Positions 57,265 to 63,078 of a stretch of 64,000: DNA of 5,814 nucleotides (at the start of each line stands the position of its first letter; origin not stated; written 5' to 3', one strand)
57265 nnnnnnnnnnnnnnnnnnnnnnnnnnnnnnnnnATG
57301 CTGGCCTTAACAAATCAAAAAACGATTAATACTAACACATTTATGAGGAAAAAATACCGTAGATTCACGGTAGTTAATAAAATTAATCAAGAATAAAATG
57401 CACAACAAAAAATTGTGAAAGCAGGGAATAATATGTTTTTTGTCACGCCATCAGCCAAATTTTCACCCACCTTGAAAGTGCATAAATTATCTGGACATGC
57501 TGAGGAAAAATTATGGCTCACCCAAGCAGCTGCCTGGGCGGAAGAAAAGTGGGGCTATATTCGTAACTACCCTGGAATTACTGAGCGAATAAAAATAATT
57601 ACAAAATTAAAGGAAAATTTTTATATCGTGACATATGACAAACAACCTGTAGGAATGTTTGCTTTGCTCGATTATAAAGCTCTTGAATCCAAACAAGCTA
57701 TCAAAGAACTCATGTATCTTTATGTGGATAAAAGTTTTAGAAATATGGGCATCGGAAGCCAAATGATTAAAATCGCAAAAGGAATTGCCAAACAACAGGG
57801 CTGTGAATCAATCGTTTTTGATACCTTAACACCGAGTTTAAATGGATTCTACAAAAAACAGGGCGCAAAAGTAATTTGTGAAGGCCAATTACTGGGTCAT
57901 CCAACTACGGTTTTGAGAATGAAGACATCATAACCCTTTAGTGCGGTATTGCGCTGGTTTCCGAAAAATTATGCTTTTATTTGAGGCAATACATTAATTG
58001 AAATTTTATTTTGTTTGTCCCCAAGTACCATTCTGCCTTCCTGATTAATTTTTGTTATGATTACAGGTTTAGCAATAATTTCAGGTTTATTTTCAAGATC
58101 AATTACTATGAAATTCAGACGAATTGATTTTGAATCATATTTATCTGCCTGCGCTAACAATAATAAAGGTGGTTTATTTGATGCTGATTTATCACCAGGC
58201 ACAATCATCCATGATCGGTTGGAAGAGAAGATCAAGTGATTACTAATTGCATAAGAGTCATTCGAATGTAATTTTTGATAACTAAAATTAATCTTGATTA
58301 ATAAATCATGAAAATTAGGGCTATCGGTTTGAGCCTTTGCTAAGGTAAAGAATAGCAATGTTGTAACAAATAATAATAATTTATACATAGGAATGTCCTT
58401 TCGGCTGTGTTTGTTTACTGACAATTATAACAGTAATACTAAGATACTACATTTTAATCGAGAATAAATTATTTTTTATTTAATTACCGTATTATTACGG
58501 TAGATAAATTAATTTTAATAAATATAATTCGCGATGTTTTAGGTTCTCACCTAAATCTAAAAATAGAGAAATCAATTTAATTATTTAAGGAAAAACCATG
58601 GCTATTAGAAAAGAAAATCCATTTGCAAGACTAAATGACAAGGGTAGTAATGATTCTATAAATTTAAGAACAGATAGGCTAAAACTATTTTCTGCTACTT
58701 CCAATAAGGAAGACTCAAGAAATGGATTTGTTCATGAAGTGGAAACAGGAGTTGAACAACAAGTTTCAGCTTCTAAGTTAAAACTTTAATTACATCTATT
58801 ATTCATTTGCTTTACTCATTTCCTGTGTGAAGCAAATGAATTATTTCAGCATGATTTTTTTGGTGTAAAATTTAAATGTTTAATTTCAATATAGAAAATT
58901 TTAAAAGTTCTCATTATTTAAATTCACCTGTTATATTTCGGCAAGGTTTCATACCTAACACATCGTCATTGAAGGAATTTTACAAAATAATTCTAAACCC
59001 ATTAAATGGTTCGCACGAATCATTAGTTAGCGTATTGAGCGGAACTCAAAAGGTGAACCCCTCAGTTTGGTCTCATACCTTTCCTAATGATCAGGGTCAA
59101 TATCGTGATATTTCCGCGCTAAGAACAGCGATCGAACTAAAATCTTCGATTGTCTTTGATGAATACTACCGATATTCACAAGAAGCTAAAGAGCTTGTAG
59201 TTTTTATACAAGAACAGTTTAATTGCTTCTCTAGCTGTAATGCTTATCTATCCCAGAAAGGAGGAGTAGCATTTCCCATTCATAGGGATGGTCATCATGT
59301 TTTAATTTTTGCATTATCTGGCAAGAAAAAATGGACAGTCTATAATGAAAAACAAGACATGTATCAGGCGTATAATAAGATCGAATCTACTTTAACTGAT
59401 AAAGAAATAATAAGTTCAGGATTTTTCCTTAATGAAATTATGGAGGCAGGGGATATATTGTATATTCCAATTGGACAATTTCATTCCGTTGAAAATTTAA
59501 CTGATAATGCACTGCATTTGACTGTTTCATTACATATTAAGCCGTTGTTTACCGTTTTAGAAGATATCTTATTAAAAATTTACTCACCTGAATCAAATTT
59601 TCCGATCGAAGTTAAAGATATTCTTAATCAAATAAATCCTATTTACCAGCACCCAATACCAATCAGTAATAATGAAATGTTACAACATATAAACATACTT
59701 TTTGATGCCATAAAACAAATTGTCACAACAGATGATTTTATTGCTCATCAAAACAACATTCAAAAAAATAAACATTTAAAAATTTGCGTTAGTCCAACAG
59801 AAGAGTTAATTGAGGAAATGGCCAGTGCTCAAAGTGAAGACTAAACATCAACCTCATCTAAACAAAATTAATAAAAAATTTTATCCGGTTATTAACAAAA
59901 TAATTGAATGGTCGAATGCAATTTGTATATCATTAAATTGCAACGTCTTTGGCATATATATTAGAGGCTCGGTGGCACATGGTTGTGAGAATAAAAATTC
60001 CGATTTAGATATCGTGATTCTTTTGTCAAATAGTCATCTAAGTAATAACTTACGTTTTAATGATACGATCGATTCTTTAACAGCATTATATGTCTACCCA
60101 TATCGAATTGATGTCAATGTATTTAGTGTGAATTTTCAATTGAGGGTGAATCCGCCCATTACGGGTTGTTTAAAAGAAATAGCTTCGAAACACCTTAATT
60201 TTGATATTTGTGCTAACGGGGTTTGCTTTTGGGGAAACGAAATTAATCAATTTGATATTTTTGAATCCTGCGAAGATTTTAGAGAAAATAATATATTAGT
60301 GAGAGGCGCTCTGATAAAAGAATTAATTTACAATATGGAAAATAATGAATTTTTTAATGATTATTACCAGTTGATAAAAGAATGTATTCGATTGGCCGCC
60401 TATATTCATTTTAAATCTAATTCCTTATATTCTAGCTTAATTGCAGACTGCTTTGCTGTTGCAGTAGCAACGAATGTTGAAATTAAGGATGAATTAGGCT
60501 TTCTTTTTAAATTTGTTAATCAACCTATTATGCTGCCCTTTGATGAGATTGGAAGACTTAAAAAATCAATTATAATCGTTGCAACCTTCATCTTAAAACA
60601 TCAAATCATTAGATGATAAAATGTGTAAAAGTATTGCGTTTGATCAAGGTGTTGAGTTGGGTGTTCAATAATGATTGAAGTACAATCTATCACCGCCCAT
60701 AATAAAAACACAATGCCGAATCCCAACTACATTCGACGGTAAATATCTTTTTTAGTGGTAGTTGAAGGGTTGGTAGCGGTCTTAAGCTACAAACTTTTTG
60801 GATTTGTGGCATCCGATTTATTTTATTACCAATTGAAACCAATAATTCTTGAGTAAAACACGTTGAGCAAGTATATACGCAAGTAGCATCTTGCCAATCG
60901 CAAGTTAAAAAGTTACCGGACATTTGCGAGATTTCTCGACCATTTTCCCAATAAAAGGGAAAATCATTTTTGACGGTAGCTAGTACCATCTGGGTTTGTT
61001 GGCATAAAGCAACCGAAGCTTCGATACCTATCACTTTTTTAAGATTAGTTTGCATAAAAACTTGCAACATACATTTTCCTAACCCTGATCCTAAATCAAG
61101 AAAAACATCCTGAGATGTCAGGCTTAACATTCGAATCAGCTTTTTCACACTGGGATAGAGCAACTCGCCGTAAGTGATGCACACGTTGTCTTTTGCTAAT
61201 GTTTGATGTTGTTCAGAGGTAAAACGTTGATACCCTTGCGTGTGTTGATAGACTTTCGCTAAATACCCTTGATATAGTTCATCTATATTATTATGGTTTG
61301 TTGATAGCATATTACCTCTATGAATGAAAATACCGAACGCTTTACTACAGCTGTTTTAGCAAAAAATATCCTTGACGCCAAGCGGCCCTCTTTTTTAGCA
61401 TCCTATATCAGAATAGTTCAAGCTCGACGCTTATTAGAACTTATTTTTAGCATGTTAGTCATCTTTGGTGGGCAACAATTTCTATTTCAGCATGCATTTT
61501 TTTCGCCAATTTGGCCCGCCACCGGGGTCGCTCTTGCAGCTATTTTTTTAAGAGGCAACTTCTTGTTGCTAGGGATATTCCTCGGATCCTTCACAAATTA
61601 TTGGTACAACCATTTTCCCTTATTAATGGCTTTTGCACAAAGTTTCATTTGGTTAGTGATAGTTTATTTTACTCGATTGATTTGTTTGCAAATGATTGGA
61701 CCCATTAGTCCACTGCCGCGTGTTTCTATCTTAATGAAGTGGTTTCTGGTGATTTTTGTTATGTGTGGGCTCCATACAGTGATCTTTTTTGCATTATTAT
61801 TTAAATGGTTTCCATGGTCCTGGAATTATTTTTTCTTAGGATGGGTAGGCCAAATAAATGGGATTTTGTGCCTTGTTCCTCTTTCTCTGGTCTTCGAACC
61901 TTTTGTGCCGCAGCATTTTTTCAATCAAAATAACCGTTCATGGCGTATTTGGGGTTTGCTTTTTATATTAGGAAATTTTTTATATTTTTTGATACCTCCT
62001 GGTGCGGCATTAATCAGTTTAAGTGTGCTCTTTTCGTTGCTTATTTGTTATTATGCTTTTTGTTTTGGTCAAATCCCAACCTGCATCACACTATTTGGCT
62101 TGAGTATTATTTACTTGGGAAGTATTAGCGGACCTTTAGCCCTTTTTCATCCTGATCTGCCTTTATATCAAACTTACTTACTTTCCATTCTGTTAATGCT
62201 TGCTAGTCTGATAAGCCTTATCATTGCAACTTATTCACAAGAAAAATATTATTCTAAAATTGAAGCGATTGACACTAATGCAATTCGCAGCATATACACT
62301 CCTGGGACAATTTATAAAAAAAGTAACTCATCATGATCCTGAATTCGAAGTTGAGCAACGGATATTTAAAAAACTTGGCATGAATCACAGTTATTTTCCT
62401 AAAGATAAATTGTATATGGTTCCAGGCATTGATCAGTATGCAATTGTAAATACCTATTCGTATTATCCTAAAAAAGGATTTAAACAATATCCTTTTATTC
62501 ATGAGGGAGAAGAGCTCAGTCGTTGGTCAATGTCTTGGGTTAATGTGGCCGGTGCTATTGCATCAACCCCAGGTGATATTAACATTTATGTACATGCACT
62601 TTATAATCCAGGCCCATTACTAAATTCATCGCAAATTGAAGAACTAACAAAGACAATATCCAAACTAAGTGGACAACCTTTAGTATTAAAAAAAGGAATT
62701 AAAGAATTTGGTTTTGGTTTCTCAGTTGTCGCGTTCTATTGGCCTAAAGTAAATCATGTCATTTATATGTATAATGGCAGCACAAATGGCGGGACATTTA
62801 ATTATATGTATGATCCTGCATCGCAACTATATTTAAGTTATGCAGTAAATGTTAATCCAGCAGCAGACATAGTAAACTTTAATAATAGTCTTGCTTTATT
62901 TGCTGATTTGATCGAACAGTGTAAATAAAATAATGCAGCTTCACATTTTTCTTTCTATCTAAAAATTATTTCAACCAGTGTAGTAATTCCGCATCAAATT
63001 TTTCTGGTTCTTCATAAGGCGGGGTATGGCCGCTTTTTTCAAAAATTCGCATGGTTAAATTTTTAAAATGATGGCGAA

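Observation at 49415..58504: Recurring 22-bp dyad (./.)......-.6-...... in five promoter regions: candidate operator set of the island's LuxR pair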

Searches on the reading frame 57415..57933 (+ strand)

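Call 12: search_protein_families(library=pfam, proteins=[window:57415-57933:+], max_evalue=0.01)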
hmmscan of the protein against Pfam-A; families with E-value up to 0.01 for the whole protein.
window:57415-57933:+ (172 aa): 5 families
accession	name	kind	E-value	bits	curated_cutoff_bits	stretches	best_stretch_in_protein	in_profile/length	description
PF13508.13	Acetyltransf_7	-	1.6e-11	44.8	27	1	67-150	3-81/84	Acetyltransferase (GNAT) domain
PF00583.31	Acetyltransf_1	-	2.1e-11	44.6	20.7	1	42-150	8-115/116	Acetyltransferase (GNAT) family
PF13673.13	Acetyltransf_10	-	5.7e-07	30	23.6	1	64-153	28-109/128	Acetyltransferase (GNAT) domain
PF13420.13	Acetyltransf_4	-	0.00055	20.4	24.3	1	49-143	28-124/155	Acetyltransferase (GNAT) domain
PF08445.16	FR47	-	0.0025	18.2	22.1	1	97-135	22-61/86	FR47-like protein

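Call 66: search_protein_families(library=ncbifam, proteins=[window:57415-57933:+], max_evalue=0.001)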
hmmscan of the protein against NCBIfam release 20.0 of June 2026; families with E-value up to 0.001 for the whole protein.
window:57415-57933:+ (172 aa): 3 families
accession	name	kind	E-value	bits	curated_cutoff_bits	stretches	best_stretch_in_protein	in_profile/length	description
NF005840.0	PRK07757.1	equivalog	5.4e-05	23.2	154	1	61-155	37-122/153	N-acetyltransferase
NF043067.1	AAC_6p_group_E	equivalog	6.7e-05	22.8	140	1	56-137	27-111/140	aminoglycoside 6'-N-acetyltransferase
NF003641.0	PRK05279.1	equivalog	0.0004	19.4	344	1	67-150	334-411/441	amino-acid N-acetyltransferase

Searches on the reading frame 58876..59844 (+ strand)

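Call 12: search_protein_families(library=pfam, proteins=[window:58876-59844:+], max_evalue=0.01)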
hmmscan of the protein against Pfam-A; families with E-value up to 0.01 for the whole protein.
window:58876-59844:+ (322 aa): 3 families
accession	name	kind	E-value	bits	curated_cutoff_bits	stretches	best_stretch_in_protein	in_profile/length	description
PF08007.18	JmjC_2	-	7.4e-18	64.8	22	1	111-221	14-121/127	JmjC domain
PF13621.12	Cupin_8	-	2.1e-07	31.6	27.4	1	83-216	97-241/252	Cupin-like domain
PF07883.17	Cupin_2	-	2.2e-06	27.7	27.2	1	188-216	39-67/70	Cupin domain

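Call 66: search_protein_families(library=ncbifam, proteins=[window:58876-59844:+], max_evalue=0.001)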
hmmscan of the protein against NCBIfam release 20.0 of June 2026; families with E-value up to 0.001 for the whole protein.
window:58876-59844:+ (322 aa): 0 families

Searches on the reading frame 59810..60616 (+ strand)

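Call 12: search_protein_families(library=pfam, proteins=[window:59810-60616:+], max_evalue=0.01)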
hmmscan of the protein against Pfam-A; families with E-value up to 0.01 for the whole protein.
window:59810-60616:+ (268 aa): 4 families
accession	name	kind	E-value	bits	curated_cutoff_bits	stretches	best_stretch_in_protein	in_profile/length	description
PF18765.7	Polbeta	-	1.2e-05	25.8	26.9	1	45-90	12-58/93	Polymerase beta, Nucleotidyltransferase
PF23864.1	DUF7222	-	0.00028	21.5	27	1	166-194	28-56/108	Domain of unknown function (DUF7222)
PF01909.29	NTP_transf_2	-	0.00029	21.6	21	1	46-77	14-45/93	Nucleotidyltransferase domain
PF22600.2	MTPAP-like_central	-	0.00081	19.9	27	1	43-89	36-82/139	Poly(A) RNA polymerase, mitochondrial-like, central palm domain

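Call 66: search_protein_families(library=ncbifam, proteins=[window:59810-60616:+], max_evalue=0.001)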
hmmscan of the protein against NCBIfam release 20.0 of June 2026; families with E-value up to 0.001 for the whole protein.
window:59810-60616:+ (268 aa): 1 family
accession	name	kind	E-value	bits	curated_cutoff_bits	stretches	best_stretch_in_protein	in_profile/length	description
NF047752.1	MntA_antitoxin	equivalog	2e-05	24.4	60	1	44-88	5-50/106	type VII toxin-antitoxin system MntA family adenylyltransferase antitoxin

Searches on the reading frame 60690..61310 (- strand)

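Call 12: search_protein_families(library=pfam, proteins=[window:60690-61310:-], max_evalue=0.01)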
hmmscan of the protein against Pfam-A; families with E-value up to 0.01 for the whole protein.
window:60690-61310:- (206 aa): 1 family
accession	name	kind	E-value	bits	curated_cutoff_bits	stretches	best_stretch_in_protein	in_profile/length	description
PF08123.19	DOT1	-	3.7e-17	63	23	1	45-182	21-163/205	Histone methylation protein DOT1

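Call 66: search_protein_families(library=ncbifam, proteins=[window:60690-61310:-], max_evalue=0.001)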
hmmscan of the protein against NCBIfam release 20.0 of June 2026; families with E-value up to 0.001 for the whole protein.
window:60690-61310:- (206 aa): 1 family
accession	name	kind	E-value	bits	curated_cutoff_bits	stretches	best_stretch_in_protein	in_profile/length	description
NF009639.0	PRK13168.1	equivalog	0.0008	18.4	458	0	55-109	289-341/446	23S rRNA (uracil(1939)-C(5))-methyltransferase RlmD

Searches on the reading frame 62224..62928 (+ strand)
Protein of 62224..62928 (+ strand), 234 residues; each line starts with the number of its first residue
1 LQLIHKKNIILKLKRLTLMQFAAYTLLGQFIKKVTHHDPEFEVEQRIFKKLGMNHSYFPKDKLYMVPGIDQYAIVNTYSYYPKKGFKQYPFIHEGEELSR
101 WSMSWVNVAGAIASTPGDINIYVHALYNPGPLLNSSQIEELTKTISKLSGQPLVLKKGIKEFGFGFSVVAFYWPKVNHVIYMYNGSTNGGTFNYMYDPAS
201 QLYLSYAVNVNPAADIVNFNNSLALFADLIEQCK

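Call 12: search_protein_families(library=pfam, proteins=[window:62224-62928:+], max_evalue=0.01)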
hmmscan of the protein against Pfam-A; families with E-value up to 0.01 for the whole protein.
window:62224-62928:+ (234 aa): 1 family
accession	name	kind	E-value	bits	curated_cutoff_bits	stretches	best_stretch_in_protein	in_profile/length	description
PF00144.29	Beta-lactamase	-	1.1e-08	35.1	27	1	22-217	147-317/329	Beta-lactamase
